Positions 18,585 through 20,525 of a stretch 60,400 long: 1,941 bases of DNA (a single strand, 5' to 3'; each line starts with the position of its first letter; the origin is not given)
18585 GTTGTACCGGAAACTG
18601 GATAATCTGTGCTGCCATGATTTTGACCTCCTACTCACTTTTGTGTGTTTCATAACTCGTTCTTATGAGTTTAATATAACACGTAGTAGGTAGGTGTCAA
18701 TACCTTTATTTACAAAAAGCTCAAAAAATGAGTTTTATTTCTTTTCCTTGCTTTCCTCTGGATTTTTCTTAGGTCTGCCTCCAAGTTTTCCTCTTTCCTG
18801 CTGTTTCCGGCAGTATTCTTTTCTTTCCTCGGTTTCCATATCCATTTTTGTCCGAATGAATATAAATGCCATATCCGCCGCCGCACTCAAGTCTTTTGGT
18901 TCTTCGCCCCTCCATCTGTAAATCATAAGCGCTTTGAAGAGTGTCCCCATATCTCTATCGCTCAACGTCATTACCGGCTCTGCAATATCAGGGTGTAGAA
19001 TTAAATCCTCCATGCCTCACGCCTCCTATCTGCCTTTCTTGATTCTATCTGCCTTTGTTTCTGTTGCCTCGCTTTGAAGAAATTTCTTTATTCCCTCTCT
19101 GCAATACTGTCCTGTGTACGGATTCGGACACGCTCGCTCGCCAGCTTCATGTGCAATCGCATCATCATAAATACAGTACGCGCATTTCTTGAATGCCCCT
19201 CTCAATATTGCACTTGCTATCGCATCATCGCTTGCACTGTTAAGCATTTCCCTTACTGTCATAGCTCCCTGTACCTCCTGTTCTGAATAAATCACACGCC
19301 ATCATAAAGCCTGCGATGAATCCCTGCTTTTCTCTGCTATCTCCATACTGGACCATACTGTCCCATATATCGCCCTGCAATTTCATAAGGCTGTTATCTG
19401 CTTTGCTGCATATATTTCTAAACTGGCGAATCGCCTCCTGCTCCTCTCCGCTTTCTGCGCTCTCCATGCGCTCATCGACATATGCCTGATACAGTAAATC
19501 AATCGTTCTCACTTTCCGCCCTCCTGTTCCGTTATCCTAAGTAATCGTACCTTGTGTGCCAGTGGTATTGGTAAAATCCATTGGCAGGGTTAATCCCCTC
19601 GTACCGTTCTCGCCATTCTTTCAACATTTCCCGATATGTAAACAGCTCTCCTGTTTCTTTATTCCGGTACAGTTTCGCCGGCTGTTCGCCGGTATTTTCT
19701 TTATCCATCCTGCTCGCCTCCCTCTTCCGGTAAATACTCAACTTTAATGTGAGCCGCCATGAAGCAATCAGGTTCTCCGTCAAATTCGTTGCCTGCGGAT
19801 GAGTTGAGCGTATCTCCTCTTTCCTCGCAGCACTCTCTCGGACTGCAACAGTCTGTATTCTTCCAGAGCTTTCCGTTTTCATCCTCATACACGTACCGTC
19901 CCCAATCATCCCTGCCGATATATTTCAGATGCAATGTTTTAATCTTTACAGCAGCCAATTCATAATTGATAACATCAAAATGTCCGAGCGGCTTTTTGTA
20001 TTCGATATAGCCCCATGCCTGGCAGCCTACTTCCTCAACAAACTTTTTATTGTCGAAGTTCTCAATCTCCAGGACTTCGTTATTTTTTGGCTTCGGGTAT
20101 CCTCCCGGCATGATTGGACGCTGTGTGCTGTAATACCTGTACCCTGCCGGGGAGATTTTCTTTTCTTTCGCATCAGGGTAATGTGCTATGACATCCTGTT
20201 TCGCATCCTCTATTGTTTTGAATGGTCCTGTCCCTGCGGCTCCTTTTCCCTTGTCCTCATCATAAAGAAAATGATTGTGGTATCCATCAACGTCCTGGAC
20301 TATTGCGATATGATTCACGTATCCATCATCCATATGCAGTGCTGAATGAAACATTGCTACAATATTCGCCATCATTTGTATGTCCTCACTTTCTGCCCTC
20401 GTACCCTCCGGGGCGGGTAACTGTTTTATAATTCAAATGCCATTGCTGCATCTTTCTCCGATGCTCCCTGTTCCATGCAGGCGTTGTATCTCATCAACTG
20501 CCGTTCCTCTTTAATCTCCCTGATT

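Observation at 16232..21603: Three copies of one promoter cassette with a conserved AACTC-N6-8-GAGTT inverted repeat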

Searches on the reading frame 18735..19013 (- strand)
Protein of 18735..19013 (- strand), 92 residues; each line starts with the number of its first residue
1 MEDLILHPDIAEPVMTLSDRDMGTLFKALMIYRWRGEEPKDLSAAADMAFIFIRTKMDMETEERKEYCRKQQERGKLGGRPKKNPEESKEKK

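Call 14: search_protein_families(library=phrogs, proteins=[window:18735-19013:-], max_evalue=0.001)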
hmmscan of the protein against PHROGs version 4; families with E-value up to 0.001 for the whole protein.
window:18735-19013:- (92 aa): 2 families
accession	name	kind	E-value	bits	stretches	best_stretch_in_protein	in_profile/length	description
phrog_16304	-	unknown function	3.4e-14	54.3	1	4-89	7-91/244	-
phrog_15768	-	unknown function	1.6e-08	35.8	1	3-90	4-82/228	-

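Call 46: search_protein_families(library=pfam, proteins=[window:18735-19013:-], max_evalue=0.01)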
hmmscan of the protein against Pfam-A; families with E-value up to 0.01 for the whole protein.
window:18735-19013:- (92 aa): 1 family
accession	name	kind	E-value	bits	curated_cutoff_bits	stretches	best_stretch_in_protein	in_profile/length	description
PF19808.4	DUF6291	-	1.8e-17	63.7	27.2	1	5-82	3-79/79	Family of unknown function (DUF6291)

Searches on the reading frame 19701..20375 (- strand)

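Call 14: search_protein_families(library=phrogs, proteins=[window:19701-20375:-], max_evalue=0.001)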
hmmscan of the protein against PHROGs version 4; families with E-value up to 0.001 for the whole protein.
window:19701-20375:- (224 aa): 3 families
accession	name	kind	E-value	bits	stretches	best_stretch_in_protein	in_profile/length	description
phrog_23451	-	unknown function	1.4e-25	90.1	1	79-142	3-66/80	-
phrog_14085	-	unknown function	1.6e-11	45.2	1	144-204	5-74/80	-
phrog_31748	-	unknown function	0.00075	20.6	0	148-202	76-124/141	-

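Call 46: search_protein_families(library=pfam, proteins=[window:19701-20375:-], max_evalue=0.01)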
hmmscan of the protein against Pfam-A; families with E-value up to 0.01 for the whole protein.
window:19701-20375:- (224 aa): 1 family
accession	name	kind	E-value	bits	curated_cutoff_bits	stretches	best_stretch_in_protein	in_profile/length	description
PF18789.6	DarA_C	-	5.6e-22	78.4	27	1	79-143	4-68/70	Defence against restriction A C-terminal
